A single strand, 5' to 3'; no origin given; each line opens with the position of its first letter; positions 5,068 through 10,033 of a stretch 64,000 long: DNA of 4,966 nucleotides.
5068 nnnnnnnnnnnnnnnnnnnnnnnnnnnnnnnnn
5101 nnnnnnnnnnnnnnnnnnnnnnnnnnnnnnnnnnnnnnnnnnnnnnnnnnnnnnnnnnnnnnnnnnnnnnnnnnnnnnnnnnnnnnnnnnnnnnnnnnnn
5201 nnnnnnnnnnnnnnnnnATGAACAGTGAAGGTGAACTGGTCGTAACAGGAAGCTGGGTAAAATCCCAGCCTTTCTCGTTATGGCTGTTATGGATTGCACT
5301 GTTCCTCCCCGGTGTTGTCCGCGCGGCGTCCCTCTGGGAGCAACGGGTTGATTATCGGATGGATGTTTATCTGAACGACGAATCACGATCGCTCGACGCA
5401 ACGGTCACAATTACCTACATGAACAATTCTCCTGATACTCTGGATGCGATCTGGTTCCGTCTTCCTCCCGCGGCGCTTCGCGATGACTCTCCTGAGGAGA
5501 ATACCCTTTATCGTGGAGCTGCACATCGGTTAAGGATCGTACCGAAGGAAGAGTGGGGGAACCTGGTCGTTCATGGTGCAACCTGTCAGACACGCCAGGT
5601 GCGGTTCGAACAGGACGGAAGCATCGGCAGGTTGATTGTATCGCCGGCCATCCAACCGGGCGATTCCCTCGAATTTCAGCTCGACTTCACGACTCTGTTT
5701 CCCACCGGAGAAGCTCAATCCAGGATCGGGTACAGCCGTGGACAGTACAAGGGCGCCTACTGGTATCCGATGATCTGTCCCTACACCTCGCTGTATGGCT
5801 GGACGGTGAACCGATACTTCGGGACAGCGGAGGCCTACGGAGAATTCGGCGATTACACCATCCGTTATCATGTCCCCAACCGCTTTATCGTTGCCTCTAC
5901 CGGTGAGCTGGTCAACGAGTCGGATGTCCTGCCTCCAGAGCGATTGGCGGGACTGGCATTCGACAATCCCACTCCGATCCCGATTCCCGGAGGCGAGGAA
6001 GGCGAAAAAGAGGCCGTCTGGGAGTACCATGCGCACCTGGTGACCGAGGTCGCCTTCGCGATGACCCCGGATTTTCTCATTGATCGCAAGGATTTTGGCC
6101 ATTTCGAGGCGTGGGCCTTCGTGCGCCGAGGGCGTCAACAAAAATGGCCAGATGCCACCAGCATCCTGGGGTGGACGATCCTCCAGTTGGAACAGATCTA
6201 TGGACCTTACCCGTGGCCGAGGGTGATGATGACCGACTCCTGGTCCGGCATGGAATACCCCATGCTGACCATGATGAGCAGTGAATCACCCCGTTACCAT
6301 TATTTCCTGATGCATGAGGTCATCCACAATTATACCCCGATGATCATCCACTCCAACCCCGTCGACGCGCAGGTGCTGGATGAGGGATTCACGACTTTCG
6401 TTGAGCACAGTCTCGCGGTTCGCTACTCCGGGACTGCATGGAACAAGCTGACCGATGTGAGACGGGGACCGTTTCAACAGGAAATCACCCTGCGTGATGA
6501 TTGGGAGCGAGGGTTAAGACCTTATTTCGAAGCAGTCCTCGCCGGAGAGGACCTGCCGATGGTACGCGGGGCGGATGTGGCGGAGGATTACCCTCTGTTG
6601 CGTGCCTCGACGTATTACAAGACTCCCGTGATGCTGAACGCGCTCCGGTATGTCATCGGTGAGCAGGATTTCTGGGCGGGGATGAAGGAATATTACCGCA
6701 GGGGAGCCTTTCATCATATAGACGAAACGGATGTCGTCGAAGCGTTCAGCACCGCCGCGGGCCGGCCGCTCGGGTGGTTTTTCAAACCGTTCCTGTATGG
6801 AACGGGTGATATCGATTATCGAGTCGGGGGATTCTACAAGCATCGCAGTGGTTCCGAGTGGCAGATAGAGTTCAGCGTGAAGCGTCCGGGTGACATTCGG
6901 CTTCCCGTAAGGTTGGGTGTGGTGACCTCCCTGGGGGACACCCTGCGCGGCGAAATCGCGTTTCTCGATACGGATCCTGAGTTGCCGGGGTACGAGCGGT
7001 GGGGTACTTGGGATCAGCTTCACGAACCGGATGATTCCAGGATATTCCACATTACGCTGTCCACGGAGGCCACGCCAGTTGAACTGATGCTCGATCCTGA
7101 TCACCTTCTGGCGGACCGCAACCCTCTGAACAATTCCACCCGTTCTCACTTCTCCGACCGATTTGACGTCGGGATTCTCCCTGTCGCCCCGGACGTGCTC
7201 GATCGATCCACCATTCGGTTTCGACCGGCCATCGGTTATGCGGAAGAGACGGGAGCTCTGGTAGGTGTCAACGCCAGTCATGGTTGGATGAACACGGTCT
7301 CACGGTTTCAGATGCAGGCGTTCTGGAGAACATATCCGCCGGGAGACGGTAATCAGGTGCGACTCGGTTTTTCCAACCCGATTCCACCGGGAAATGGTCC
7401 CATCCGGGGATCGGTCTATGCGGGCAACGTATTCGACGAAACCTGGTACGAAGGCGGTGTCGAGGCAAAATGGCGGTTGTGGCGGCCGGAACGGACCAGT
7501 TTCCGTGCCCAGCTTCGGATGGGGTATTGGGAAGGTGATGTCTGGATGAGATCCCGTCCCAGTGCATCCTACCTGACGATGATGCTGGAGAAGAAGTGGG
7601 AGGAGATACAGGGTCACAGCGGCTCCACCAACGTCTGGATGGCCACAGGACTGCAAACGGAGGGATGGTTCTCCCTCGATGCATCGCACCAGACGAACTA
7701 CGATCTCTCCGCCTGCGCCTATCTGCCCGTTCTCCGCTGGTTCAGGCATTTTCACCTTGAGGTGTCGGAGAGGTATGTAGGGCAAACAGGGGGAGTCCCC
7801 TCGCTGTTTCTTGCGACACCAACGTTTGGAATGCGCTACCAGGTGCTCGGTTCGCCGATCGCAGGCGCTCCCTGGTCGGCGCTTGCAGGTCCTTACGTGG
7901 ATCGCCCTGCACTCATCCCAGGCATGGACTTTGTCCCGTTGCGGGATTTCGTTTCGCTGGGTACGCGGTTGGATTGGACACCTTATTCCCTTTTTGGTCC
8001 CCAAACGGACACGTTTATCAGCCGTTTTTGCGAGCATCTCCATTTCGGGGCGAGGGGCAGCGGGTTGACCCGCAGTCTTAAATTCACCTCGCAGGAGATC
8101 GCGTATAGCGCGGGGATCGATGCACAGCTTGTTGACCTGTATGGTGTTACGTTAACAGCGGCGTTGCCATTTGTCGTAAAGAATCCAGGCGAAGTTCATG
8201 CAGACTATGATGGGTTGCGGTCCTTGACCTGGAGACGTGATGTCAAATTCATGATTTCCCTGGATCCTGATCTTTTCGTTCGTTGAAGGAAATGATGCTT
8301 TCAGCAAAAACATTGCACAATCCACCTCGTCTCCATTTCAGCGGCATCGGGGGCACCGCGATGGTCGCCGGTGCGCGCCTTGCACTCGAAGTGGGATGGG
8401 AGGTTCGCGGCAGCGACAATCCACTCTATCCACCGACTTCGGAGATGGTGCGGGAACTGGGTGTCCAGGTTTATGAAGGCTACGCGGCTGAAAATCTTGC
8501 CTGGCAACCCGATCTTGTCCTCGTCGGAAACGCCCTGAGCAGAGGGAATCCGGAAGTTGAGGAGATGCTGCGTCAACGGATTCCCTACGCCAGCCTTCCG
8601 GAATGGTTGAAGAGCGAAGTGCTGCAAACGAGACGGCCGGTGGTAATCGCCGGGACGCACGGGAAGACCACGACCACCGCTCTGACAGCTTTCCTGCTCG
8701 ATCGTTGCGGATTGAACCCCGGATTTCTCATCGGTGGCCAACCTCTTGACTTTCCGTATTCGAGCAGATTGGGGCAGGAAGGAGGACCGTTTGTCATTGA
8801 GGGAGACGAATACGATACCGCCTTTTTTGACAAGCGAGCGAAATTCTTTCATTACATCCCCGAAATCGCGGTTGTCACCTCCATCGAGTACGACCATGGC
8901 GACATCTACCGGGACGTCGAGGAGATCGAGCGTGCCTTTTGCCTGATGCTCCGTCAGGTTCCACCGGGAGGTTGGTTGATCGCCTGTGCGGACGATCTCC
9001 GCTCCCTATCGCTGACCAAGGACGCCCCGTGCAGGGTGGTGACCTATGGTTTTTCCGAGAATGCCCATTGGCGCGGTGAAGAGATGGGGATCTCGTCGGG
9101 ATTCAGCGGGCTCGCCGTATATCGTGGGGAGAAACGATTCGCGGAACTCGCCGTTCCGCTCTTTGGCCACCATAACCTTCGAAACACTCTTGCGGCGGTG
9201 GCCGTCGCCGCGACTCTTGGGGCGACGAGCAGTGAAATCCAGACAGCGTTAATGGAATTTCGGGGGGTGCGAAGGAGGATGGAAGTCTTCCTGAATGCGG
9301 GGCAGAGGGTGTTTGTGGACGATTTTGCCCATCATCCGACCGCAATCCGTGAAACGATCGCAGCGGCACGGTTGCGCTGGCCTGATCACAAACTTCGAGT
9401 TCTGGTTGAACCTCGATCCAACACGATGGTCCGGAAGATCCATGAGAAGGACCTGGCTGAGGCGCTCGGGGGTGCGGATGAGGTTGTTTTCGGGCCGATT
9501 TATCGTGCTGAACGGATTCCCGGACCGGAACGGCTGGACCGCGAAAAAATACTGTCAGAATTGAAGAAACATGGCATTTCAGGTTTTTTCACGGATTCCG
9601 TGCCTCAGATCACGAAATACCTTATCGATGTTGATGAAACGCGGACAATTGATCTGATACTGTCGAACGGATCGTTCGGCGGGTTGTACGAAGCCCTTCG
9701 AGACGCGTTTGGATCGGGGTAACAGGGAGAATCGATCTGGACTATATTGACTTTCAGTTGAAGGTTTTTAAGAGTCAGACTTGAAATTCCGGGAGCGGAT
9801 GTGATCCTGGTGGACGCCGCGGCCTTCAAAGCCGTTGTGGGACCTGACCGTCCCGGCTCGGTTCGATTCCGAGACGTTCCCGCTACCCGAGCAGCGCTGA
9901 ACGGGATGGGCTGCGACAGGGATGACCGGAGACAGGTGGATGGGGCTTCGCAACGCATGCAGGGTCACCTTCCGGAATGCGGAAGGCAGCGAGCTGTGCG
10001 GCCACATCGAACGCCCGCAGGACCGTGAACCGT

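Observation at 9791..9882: tRNA-Sec-like sequence (anticodon UCA) hidden in the mpl-hydrolase gap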

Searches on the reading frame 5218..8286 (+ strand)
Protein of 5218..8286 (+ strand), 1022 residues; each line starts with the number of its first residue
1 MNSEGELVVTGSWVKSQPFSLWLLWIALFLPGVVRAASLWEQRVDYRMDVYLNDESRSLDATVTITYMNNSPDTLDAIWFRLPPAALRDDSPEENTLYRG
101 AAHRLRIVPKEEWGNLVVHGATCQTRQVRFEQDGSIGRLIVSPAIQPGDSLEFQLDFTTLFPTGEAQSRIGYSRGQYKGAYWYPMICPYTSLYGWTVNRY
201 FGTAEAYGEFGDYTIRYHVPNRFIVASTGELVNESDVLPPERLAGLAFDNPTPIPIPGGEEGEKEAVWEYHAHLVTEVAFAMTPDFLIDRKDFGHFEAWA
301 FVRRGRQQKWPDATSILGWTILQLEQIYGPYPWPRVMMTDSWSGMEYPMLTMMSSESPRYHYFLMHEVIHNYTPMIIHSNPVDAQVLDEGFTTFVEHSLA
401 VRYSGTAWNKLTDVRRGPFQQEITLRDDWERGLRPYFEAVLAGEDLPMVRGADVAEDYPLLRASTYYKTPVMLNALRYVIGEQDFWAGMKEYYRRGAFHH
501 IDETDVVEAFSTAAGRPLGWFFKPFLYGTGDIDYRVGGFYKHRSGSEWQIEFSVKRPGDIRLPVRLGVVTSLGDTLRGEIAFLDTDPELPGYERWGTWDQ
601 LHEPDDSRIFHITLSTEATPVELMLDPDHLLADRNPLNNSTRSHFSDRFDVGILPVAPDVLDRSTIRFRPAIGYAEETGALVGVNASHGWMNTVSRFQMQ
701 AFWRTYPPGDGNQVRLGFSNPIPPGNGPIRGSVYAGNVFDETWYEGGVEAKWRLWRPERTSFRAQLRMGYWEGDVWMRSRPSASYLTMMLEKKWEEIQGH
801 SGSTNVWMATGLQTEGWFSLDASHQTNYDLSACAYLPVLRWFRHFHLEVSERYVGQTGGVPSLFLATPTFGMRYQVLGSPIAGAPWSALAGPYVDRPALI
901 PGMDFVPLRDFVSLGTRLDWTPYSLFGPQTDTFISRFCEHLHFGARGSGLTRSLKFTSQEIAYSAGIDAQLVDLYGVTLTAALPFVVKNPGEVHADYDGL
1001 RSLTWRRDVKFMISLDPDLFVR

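Call 7: search_protein_families(library=ncbifam, proteins=[window:5218-8286:+])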
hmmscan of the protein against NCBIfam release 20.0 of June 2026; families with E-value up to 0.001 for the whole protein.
window:5218-8286:+ (1022 aa): 1 family
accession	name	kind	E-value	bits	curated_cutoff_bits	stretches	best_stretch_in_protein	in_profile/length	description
TIGR02412.1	pepN_strep_liv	equivalog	3.4e-06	25.7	591.2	1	453-530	366-443/832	aminopeptidase N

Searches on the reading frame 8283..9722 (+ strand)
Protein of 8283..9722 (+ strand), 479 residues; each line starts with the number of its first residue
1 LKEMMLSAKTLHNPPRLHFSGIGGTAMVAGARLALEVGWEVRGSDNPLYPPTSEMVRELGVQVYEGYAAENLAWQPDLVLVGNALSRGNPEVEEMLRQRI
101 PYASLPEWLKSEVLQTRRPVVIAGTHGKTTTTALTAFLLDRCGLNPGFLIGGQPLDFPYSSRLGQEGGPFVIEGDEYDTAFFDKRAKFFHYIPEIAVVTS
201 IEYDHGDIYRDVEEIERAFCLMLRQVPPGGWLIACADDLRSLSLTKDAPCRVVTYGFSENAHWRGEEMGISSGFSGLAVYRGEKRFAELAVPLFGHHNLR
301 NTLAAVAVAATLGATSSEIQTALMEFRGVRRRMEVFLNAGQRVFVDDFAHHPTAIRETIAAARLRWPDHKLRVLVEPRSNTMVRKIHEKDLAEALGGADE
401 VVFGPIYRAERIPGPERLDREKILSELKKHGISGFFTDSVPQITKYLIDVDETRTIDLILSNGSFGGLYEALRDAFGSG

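Call 7: search_protein_families(library=ncbifam, proteins=[window:8283-9722:+])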
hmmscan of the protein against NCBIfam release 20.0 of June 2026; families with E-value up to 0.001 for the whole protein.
window:8283-9722:+ (479 aa): 24 families
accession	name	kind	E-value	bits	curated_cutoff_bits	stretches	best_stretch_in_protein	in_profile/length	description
TIGR01081.1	mpl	equivalog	6.9e-109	364.8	388.7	1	16-475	1-446/448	UDP-N-acetylmuramate:L-alanyl-gamma-D-glutamyl-meso-diaminopimelate ligase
TIGR01082.1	murC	equivalog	2.9e-90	303.5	335.1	1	17-465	2-441/449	UDP-N-acetylmuramate--L-alanine ligase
NF011171.0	PRK14573.1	equivalog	1.8e-39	135.3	1015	1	16-473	6-445/809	bifunctional UDP-N-acetylmuramate--L-alanine ligase/D-alanine--D-alanine ligase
NF001126.0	PRK00139.1-4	equivalog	3.5e-23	81.9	373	1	194-363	195-363/486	UDP-N-acetylmuramoyl-L-alanyl-D-glutamate--2,6-diaminopimelate ligase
TIGR01087.1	murD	equivalog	2.1e-21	76.5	211.95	1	114-348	101-323/441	UDP-N-acetylmuramoyl-L-alanine--D-glutamate ligase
NF053648.1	pMurE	equivalog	7.8e-20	71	600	1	193-376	190-361/464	pseudomurein biosynthesis peptide ligase pMurE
TIGR01143.1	murF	subfamily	1e-19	70.8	288.6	1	193-361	150-317/418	UDP-N-acetylmuramoyl-tripeptide--D-alanyl-D-alanine ligase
TIGR01085.1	murE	subfamily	4.3e-19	68.8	257.3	1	194-374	179-363/472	UDP-N-acetylmuramyl-tripeptide synthetase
NF008896.0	PRK11929.1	equivalog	8.2e-18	63.6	1023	1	193-364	680-858/965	bifunctional UDP-N-acetylmuramoyl-L-alanyl-D-glutamate--2,6-diaminopimelate ligase MurE/UDP-N-acetylmuramoyl-tripeptide--D-alanyl-D-alanine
NF001124.0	PRK00139.1-2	equivalog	2e-17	63.1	476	1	194-373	200-381/500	UDP-N-acetylmuramoyl-L-alanyl-D-glutamate--2,6-diaminopimelate ligase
NF053645.1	pMurC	equivalog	5e-17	61.8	560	2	287-360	309-383/492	pseudomurein biosynthesis peptide ligase pMurC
NF001123.0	PRK00139.1-1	equivalog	4.2e-15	55.4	586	1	194-365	198-373/493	UDP-N-acetylmuramoyl-L-alanyl-D-glutamate--2,6-diaminopimelate ligase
TIGR02068.2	cya_phycin_syn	equivalog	9.7e-14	50.3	850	1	194-374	566-763/862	cyanophycin synthetase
NF010623.0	PRK14016.1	subfamily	4.3e-11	41.7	877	1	194-368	567-758/871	cyanophycin synthetase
NF053646.1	pMurD1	equivalog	6.6e-10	38.2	610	1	298-384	284-366/465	pseudomurein biosynthesis peptide ligase pMurD1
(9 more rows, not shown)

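Call 12: find_related_loci(query=window:8283-9722:+, collection=genome_contigs, flank=3000)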
Query window:8283-9722:+ (479 aa) in genome_contigs; peptide patterns used: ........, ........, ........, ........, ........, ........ (x = any residue, [..] = any of these).
163 stretches matched a pattern; 100 encode a relative of the query (tblastn E <= 1e-3); the best 80 are kept; 80 distinct loci.
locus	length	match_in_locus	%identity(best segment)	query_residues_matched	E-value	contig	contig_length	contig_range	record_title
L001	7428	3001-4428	81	1-476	0e+0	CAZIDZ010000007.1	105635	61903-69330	MAG TPA_asm: uncultured bacterium isolate SRP214966_co4_367 genome assembly, contig: NODE_53_length_105635_cov_15.850995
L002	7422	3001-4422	70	4-477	0e+0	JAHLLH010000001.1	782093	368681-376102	MAG: bacterium isolate MAG26 NODE_28_length_782093_cov_247.686660, whole genome shotgun sequence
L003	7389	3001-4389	64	15-477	0e+0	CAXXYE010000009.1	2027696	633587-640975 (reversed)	MAG: Candidatus Hydrogenedentota bacterium isolate 9f1eef2f-e61c-44ad-add1-0a006c8246d5 genome assembly, contig: contig_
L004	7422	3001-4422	62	2-475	0e+0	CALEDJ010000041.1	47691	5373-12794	MAG: uncultured bacterium isolate N1_Bin_MAXBIN__043_1 genome assembly, contig: c_000000128103, whole genome shotgun seq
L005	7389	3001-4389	62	15-478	0e+0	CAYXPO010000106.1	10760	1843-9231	MAG TPA_asm: uncultured Nitrospirales bacterium isolate binchicken_co117_52 genome assembly, contig: NODE_11060_length_1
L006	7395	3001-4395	64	15-478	0e+0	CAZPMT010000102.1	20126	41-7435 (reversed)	MAG TPA_asm: uncultured Nitrospiraceae bacterium isolate SRP302447_co3_797 genome assembly, contig: NODE_7459_length_201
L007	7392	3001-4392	61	15-478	0e+0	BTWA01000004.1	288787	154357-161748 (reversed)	MAG: Candidatus Hydrogenedentota bacterium AMX-MBFR-84 DNA, sequence04, whole genome shotgun sequence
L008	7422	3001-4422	60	4-477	0e+0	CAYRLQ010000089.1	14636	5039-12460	MAG TPA_asm: uncultured Nitrospiraceae bacterium isolate binchicken_co100_346 genome assembly, contig: NODE_6519_length_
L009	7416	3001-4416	61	3-473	0e+0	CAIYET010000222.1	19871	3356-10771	MAG: Candidatus Hydrogenedentes bacterium isolate MJ-time_bin-1056 genome assembly, contig: bin-1056:0222/1133, whole ge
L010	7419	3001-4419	64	5-476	0e+0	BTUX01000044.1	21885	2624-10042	MAG: Candidatus Hydrogenedentota bacterium AMX-MBFR-4 DNA, sequence044, whole genome shotgun sequence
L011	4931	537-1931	63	15-476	0e+0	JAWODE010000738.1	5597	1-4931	MAG: Candidatus Hydrogenedentota bacterium isolate BLK5-2.bin.115 k191_364011, whole genome shotgun sequence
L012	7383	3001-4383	59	16-476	7e-179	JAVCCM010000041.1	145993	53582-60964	MAG: Candidatus Electryonea clarkiae isolate MAG_3300035698_1675 Ga0374944_199884, whole genome shotgun sequence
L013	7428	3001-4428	61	5-479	6e-179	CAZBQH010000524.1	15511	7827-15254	MAG TPA_asm: uncultured Nitrospiraceae bacterium isolate SRP067234_co1_57 genome assembly, contig: k99_86669, whole geno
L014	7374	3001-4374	63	15-473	6e-179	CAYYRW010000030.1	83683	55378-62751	MAG TPA_asm: uncultured Nitrospirales bacterium isolate binchicken_co20_17 genome assembly, contig: NODE_749_length_8368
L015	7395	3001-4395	62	4-469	6e-178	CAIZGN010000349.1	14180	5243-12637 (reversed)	MAG: Candidatus Hydrogenedentes bacterium isolate Kiruna3_bin-1600 genome assembly, contig: bin-1600:349/740, whole geno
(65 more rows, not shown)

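Call 26: find_encoding_contigs(protein=window:8283-9722:+, flank=10000, max_places=6)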
Protein window:8283-9722:+ (479 aa): no gene with exactly this product is on record in the collection.

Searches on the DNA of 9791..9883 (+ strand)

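Call 37: build_rna_model(alignment_id=A3, structure=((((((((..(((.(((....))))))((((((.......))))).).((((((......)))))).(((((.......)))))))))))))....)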
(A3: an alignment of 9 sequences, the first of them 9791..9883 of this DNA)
Model R1 built from alignment A3 (9 sequences, 96 columns); structure: as given.
model positions 93; base pairs 31; branch points 3; effective number of sequences 0.7; information 0.614 bits per position. Calibrated on 0.2 Mb of random sequence (short: E-values are rough).
structure used (alignment columns):
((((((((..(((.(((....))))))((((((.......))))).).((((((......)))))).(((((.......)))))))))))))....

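Call 38: search_with_rna_model(model_id=R1, sources=[window, L001, L002, L003, L004, L005, L006, L007, L008, L009, L010, L011, L012, L013, L014, L015, L016, L017, L018, L019, L020, L021, L022, L023, L024, L025, L026, L027, L028, L029, L030, L031, L032, L033, L034, L035, L036, L037, L038, L039, L040, L041, L042, L043, L044, L045, L046, L047, L048, L049, L050, L051, L052, L053, L054, L055, L056, L057, L058, L059, L060, L061, L062, L063, L064, L065, L066, L067, L068, L069, L070, L071, L072, L073, L074, L075, L076, L077, L078, L079, L080, L081, L082, L083, L084, L085, L086], max_evalue=1)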
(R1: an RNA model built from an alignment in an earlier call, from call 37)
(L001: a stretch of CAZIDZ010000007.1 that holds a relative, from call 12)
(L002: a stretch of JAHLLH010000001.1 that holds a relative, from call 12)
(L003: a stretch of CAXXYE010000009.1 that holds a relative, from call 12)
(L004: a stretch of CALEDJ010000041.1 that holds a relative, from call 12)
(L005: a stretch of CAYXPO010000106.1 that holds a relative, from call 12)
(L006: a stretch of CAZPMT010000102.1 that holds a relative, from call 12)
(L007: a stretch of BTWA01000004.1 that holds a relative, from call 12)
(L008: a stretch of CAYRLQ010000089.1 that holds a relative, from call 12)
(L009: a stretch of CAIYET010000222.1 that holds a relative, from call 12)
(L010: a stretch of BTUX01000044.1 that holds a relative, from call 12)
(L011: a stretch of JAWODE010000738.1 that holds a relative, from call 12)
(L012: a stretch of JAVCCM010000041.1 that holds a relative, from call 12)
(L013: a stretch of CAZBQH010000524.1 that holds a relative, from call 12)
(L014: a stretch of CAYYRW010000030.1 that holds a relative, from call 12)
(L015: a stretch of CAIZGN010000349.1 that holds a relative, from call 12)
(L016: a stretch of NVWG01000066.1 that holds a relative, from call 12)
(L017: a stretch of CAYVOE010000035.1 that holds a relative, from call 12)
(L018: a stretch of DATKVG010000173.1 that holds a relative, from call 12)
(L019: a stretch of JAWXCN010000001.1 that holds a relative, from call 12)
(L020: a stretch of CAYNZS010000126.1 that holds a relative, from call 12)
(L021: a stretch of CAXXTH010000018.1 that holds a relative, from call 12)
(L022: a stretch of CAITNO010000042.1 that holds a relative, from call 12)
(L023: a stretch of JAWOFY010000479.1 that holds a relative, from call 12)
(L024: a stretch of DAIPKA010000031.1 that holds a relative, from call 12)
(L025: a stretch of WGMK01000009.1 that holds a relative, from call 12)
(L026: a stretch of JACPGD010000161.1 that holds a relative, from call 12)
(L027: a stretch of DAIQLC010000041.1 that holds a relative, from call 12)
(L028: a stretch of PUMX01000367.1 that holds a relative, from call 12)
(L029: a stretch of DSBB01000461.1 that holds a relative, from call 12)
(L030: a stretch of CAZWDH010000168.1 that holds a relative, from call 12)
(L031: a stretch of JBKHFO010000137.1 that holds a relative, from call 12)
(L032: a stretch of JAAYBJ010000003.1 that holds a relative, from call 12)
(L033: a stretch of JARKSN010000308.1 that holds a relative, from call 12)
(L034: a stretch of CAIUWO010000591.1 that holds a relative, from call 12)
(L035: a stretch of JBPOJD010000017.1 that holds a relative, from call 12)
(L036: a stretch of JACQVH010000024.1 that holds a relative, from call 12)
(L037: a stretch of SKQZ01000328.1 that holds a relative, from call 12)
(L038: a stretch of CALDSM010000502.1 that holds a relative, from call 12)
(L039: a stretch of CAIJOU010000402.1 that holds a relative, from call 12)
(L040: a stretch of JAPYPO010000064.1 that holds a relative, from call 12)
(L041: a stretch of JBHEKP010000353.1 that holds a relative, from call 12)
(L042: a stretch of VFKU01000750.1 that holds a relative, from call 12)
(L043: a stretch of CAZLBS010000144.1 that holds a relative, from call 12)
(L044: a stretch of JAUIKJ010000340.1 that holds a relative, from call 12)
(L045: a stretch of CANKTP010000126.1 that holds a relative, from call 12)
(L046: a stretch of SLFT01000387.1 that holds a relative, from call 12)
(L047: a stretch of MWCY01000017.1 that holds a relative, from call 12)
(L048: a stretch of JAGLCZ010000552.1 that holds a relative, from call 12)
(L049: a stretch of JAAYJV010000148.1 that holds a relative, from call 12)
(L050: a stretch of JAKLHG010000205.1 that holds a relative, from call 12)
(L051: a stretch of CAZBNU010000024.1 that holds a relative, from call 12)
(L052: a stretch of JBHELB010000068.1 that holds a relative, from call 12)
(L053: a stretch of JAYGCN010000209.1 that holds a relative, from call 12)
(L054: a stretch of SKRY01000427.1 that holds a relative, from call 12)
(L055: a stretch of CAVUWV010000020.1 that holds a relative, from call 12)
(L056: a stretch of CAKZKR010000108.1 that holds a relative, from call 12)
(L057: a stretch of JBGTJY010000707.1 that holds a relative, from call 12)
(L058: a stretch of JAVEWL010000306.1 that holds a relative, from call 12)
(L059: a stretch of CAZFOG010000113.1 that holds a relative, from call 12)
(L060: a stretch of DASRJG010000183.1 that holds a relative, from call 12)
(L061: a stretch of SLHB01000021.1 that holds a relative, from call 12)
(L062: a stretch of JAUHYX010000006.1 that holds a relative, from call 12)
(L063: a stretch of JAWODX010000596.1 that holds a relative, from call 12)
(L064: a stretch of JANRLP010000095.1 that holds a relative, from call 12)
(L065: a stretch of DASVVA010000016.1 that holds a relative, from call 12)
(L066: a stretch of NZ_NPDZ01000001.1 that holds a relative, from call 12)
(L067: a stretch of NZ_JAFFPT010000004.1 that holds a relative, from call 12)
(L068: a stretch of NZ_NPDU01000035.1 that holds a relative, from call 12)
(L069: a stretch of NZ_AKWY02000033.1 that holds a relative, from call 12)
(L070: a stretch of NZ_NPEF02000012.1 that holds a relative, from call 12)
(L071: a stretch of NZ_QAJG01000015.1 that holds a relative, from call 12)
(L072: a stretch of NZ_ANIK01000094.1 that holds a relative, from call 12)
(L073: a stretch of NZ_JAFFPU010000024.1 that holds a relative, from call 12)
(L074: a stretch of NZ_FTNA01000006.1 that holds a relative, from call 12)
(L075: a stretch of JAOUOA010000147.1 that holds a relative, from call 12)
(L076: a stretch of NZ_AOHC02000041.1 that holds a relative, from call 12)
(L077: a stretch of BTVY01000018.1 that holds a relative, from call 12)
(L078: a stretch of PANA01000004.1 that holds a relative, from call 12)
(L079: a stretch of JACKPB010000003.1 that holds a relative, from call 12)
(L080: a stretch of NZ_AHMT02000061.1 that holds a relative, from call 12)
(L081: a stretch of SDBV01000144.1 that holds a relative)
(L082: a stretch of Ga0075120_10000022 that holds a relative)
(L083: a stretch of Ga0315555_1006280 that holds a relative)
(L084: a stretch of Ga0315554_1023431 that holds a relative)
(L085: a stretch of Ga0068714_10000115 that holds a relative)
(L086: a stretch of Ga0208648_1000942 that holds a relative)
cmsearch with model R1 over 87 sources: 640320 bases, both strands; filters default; matches with E-value up to 1: 11.
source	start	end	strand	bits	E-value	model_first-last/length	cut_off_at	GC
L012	5057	5149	+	114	4.7e-23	1-93/93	no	0.67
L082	10468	10560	+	114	4.7e-23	1-93/93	no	0.67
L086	7968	8060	-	114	4.7e-23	1-93/93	no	0.67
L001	4509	4601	+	113.7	5.6e-23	1-93/93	no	0.68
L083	1088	1180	-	113.7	5.6e-23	1-93/93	no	0.68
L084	404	496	+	113.7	5.6e-23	1-93/93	no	0.68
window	9791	9883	+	111.6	1.8e-22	1-93/93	no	0.67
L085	5279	5372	+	105.7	4e-21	1-93/93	no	0.63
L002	4485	4578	+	103.6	1.2e-20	1-93/93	no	0.65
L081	10919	10964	+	48.5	5.2e-08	1-46/93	3'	0.61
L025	90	182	-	41.3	2.5e-06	1-93/93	no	0.65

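Call 39: search_dna_similar(query=window:9791-9883:+, collection=ecoli_genomes, mode=distant, max_rows=3, max_evalue=0.01)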
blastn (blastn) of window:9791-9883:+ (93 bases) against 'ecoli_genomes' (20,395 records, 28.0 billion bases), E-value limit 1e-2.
No match.
